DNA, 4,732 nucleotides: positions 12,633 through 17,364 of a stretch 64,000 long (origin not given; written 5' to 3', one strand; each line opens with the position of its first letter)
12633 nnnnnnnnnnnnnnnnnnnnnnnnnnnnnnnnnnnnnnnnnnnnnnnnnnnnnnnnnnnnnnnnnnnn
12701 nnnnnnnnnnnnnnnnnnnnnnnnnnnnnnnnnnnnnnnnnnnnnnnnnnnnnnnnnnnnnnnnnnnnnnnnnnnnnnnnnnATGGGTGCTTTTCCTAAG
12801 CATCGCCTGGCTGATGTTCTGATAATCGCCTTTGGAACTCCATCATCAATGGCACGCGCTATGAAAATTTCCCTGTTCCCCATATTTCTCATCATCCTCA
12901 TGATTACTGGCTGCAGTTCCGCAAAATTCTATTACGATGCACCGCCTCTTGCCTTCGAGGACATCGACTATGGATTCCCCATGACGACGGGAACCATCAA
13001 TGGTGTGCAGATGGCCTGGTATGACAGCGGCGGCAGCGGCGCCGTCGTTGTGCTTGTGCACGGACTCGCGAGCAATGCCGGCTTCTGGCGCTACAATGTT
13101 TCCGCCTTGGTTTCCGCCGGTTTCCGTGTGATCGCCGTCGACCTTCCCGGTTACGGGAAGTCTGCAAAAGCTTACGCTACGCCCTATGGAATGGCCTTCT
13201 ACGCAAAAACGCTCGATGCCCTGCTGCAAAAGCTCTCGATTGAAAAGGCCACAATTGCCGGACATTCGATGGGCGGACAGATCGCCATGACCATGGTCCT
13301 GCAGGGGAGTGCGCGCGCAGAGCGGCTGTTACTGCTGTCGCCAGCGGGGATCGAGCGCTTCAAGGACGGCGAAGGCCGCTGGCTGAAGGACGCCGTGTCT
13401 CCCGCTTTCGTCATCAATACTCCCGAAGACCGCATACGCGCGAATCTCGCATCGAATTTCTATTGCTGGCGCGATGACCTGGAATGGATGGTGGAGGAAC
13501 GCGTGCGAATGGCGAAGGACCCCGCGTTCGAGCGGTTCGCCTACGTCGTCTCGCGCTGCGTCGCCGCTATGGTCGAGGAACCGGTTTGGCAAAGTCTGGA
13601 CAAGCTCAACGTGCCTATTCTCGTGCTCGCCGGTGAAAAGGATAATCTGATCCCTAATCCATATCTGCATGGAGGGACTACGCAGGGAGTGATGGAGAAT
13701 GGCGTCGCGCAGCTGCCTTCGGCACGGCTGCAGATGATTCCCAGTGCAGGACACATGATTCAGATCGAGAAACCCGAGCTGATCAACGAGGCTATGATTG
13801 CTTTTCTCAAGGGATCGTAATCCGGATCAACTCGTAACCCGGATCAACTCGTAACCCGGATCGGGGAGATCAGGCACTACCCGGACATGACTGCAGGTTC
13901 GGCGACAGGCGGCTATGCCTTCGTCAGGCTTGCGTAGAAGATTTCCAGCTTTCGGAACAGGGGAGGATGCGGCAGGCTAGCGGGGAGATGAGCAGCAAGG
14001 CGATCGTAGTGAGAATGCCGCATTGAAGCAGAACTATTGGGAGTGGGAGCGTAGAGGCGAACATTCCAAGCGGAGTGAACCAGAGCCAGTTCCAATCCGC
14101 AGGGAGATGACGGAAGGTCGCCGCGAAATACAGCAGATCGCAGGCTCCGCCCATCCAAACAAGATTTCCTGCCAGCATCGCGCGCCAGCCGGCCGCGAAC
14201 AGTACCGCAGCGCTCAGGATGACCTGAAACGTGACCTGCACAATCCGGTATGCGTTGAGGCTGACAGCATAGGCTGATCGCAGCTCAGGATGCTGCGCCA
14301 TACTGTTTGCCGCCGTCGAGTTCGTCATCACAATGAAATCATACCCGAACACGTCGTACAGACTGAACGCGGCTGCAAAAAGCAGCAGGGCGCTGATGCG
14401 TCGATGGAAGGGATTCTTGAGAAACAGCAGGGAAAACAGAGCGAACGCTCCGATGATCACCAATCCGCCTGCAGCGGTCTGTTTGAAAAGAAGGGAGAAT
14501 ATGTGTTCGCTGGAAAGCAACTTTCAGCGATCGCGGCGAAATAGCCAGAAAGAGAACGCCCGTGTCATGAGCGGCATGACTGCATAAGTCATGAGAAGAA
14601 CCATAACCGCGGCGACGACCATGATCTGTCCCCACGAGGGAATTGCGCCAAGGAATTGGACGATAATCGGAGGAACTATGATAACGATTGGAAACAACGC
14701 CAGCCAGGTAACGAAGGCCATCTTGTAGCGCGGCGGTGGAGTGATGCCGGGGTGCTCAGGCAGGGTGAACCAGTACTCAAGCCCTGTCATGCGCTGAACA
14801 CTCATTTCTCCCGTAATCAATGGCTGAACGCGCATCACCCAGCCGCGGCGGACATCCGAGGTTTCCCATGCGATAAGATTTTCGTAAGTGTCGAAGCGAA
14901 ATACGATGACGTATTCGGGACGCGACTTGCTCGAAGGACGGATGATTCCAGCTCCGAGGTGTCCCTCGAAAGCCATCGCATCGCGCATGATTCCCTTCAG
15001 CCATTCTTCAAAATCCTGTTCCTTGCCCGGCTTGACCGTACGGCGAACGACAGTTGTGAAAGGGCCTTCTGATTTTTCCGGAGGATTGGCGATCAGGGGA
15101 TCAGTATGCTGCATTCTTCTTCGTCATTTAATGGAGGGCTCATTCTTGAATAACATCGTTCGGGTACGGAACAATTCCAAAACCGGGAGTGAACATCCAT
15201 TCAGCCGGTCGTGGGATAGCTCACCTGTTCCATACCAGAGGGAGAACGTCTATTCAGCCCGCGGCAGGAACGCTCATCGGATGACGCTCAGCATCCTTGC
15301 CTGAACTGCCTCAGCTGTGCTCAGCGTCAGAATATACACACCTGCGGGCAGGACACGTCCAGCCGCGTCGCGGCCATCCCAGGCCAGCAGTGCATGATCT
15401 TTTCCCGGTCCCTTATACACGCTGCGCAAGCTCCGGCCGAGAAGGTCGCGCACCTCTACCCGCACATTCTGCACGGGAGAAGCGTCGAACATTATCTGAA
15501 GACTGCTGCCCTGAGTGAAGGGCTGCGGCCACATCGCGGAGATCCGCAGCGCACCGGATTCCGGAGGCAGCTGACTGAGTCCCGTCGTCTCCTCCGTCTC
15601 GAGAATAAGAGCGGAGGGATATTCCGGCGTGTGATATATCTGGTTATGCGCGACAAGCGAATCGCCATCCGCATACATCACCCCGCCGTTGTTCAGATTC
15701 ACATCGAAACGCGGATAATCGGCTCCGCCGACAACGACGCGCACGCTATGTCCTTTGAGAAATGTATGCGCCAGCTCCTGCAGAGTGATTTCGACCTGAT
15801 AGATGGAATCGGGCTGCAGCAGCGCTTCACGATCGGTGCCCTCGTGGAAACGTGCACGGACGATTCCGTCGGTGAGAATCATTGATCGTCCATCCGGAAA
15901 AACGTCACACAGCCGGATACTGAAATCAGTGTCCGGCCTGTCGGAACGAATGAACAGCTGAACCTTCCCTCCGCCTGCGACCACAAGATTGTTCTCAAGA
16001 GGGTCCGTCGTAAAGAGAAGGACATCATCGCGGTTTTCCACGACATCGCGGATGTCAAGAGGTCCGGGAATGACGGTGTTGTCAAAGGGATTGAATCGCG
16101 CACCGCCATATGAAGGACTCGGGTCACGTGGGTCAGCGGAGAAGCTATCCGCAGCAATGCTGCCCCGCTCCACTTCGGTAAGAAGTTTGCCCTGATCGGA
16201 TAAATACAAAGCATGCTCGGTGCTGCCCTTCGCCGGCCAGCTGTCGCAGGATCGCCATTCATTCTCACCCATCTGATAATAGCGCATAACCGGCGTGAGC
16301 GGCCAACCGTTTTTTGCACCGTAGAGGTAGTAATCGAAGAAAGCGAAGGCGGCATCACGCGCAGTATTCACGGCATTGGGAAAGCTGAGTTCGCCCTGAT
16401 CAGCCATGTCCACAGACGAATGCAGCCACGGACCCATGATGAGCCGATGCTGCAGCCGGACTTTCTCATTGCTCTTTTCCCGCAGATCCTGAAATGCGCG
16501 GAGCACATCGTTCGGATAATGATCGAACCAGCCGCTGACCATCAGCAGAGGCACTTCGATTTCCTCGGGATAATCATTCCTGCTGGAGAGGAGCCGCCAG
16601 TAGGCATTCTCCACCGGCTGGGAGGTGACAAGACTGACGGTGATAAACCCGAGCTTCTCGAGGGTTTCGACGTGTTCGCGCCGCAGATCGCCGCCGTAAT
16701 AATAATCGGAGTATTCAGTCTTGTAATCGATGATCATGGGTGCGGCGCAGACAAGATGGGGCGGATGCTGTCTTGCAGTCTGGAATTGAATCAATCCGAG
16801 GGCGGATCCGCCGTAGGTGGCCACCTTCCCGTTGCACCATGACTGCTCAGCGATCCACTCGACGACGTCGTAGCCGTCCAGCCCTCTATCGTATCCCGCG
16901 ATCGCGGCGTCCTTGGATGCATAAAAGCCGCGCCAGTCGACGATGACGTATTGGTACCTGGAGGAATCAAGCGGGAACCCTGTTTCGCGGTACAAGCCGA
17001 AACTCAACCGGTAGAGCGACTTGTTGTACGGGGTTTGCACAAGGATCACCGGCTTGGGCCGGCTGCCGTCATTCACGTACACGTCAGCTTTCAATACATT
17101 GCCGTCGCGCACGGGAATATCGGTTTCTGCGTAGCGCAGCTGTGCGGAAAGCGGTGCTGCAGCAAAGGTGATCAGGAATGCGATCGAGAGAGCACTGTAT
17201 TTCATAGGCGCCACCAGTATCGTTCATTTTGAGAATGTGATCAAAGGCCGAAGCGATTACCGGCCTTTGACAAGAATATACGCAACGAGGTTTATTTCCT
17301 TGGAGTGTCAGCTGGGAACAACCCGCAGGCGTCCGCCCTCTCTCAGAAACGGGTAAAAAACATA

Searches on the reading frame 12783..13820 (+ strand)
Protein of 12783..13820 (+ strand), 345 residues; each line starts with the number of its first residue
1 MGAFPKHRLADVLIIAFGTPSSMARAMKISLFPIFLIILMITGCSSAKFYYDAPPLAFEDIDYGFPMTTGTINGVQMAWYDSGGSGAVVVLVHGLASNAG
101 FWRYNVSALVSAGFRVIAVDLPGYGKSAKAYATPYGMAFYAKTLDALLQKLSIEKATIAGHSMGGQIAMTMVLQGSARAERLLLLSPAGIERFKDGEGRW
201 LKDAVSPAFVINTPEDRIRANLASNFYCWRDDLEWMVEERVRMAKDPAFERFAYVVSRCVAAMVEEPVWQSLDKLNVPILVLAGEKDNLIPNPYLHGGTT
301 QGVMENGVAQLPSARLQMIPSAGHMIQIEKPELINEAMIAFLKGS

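Call 7: search_protein_families(library=pfam, proteins=[window:12783-13820:+], max_evalue=0.00001)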
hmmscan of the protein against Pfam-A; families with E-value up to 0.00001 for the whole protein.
window:12783-13820:+ (345 aa): 3 families
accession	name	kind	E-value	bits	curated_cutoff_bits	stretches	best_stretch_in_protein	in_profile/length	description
PF00561.26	Abhydrolase_1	-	4e-30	105.7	25.8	1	88-331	2-245/245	alpha/beta hydrolase fold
PF12697.13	Abhydrolase_6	-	5.5e-26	93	26.3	1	89-337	1-217/217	Alpha/beta hydrolase family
PF12146.15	Hydrolase_4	-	8.1e-22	78.1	27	1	87-330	5-238/239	Serine aminopeptidase, S33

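Call 21: search_protein_families(library=ncbifam, proteins=[window:12855-13820:+], max_evalue=0.01)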
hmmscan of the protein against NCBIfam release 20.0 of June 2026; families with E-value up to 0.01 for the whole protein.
window:12855-13820:+ (321 aa): 35 families (the best 25 are shown)
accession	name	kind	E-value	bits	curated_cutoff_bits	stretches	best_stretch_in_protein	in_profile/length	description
NF011457.0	PRK14875.1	equivalog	3.6e-35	121.6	307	1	44-319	113-370/372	acetoin dehydrogenase dihydrolipoyllysine-residue acetyltransferase subunit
NF045632.1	hydroxlase_HsaD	equivalog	6.4e-28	97.5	400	1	47-319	18-289/290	4,5:9,10-diseco-3-hydroxy-5,9,17-trioxoandrosta-1(10),2-diene-4-oate hydrolase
NF051488.1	bifunc_PcaDC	exception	1.1e-26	93.9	390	1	62-319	12-251/375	bifunctional 3-oxoadipate enol-lactonase/4-carboxymuconolactone decarboxylase PcaDC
TIGR03695.1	menH_SHCHC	equivalog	8.6e-26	90.9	208.55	1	63-318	3-251/252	2-succinyl-6-hydroxy-2,4-cyclohexadiene-1-carboxylate synthase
TIGR03611.1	RutD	equivalog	8e-24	84.4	238.5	2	62-161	13-111/258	pyrimidine utilization protein D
TIGR02427.1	protocat_pcaD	equivalog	1.2e-23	83.8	255.85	2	63-163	14-112/251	3-oxoadipate enol-lactonase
TIGR03056.1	bchO_mg_che_rel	equivalog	2.6e-22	79.1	172.55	1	48-316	13-275/278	alpha/beta fold hydrolase BchO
NF050089.1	i_nPHAscl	equivalog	6.5e-22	77.9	300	1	49-167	5-121/288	intracellular short-chain-length polyhydroxyalkanoate depolymerase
TIGR03343.1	biphenyl_bphD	equivalog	1e-21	77.4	462.15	1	55-319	23-281/282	2-hydroxy-6-oxo-6-phenylhexa-2,4-dienoate hydrolase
NF002043.0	PRK00870.1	subfamily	4.2e-19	69.1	265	1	49-160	32-145/302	haloalkane dehalogenase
TIGR01738.1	bioH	equivalog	4.7e-18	65.7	206.95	1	63-162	5-97/245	pimeloyl-ACP methyl ester esterase BioH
NF007954.0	PRK10673.1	equivalog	5.2e-17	62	399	2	63-164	17-115/255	esterase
NF002938.0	PRK03592.1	equivalog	1.3e-16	60.8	241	1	42-152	11-118/298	haloalkane dehalogenase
NF051487.1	bifunc_PcaCD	exception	1.1e-15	57.7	430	1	61-319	171-412/413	bifunctional 4-carboxymuconolactone decarboxylase/3-oxoadipate enol-lactonase PcaCD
NF058580.1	lipase_V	equivalog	2.5e-14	53.5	300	1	64-170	27-124/230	EstV family lipase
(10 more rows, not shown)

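Call 73: search_solved_structures(query=window:12861-13820:+, max_evalue=1e-8)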
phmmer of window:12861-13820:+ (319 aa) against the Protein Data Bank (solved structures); distinct sequences matched with E-value up to 1e-8: 110 (the best 60 are shown).
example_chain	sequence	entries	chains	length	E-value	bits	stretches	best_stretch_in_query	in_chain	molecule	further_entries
4f0j_A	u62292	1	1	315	1.7e-31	112.7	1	33-315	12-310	Probable hydrolytic enzyme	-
3fob_A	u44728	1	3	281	5.2e-25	91.4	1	41-317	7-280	Bromoperoxidase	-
5h3h_A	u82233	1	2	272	6.9e-21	77.8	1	48-319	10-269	Abhydrolase domain-containing protein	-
5jz9_A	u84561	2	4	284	9.4e-20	74.1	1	50-318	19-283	4,5:9,10-diseco-3-hydroxy-5,9,17-trioxoandrosta-1(10),2-diene-4-oate hydrolase | 2-hydroxy-6-oxo-6-phenylhexa-2,4-dienoate hydrolase BphD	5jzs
7zjt_A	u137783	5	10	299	1e-19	74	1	50-318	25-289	4,5:9,10-diseco-3-hydroxy-5,9,17-trioxoandrosta-1(10),2-diene-4-oate hydrolase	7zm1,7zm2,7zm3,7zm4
2vf2_A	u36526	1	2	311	1.1e-19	73.9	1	50-318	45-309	2-HYDROXY-6-OXO-6-PHENYLHEXA-2,4-DIENOATE HYDROLASE BPHD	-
2wud_A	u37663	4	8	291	2.4e-19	72.8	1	50-318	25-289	2-HYDROXY-6-OXO-6-PHENYLHEXA-2,4-DIENOATE HYDROLASE BPHD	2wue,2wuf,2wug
5jzb_A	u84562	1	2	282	3.6e-19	72.2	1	50-316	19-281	4,5:9,10-diseco-3-hydroxy-5,9,17-trioxoandrosta-1(10),2-diene-4-oate hydrolase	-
1va4_A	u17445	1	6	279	7.5e-18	67.9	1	48-317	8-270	Arylesterase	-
3hea_A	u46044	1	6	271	9.4e-18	67.5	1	48-317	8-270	Arylesterase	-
3ia2_A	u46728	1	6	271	1e-17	67.4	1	48-317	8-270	Arylesterase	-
3hi4_A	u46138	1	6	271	1e-17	67.4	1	48-317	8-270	Arylesterase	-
3t4u_A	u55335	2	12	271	1e-17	67.4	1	48-317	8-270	Arylesterase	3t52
5egn_A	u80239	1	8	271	1.1e-17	67.3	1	48-161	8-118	Esterase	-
8pi1_A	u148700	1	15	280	1.1e-17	67.3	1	48-317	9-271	Arylesterase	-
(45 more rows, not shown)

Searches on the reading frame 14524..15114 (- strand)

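Call 7: search_protein_families(library=pfam, proteins=[window:14524-15114:-], max_evalue=0.00001)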
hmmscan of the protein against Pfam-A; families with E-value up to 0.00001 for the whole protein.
window:14524-15114:- (196 aa): 1 family
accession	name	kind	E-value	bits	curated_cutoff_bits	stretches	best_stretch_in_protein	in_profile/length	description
PF03992.22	ABM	-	3.4e-06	27.6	23.1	1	18-90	1-73/78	Antibiotic biosynthesis monooxygenase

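Call 21: search_protein_families(library=ncbifam, proteins=[window:14524-15114:-], max_evalue=0.01)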
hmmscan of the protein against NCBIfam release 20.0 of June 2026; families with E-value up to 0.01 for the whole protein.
window:14524-15114:- (196 aa): 0 families

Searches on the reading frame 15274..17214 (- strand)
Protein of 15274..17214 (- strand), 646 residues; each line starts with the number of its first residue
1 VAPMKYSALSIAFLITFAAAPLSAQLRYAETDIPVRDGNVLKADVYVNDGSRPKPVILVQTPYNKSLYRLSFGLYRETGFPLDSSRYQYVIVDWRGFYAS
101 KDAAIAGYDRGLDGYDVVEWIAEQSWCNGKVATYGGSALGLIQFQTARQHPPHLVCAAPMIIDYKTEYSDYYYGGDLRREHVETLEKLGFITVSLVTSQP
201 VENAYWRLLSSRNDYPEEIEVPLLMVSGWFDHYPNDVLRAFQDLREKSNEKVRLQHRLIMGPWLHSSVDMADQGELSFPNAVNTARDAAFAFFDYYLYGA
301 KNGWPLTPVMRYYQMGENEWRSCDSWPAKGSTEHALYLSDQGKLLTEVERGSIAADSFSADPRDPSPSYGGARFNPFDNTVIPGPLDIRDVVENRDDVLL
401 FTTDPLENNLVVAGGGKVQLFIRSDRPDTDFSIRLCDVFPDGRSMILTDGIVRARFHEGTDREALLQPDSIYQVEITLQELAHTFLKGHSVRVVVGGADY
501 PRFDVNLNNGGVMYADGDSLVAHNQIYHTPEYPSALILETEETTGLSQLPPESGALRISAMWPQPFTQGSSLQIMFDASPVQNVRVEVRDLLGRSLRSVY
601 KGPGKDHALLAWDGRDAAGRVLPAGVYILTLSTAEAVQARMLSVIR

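Call 7: search_protein_families(library=pfam, proteins=[window:15274-17214:-], max_evalue=0.00001)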
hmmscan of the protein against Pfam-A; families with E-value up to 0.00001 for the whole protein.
window:15274-17214:- (646 aa): 3 families
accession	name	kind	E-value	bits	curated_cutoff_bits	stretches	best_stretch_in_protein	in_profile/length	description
PF08530.16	PepX_C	-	3.4e-41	142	22.5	1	302-536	1-216/217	X-Pro dipeptidyl-peptidase C-terminal non-catalytic domain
PF02129.25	Peptidase_S15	-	8.9e-37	127.6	23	2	37-189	1-155/262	X-Pro dipeptidyl-peptidase (S15 family)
PF13860.13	FlgD_ig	-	9e-06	26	27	0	569-634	9-76/79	FlgD Ig-like domain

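Call 21: search_protein_families(library=ncbifam, proteins=[window:15274-17214:-], max_evalue=0.01)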
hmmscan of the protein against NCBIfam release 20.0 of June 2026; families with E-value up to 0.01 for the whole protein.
window:15274-17214:- (646 aa): 6 families
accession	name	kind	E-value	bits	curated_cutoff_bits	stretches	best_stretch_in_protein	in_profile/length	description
TIGR00976.1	CocE_NonD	subfamily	2.3e-103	347.1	66.3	2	199-538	209-545/550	CocE/NonD family hydrolase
NF003780.0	PRK05371.1-1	subfamily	9.4e-14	50.8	642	1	292-500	366-557/594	Xaa-Pro dipeptidyl-peptidase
NF003781.0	PRK05371.1-2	equivalog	7e-06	24.7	881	0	217-440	479-684/805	Xaa-Pro dipeptidyl-peptidase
NF003782.0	PRK05371.1-3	subfamily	0.00095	17.6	711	1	279-500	415-616/648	Xaa-Pro dipeptidyl-peptidase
NF005176.1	PRK06655.1-1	equivalog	0.0011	19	230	1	573-636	88-155/197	flagellar hook assembly protein FlgD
TIGR04183.1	Por_Secre_tail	domain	0.005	16.8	23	0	562-638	2-65/72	T9SS type A sorting domain-containing protein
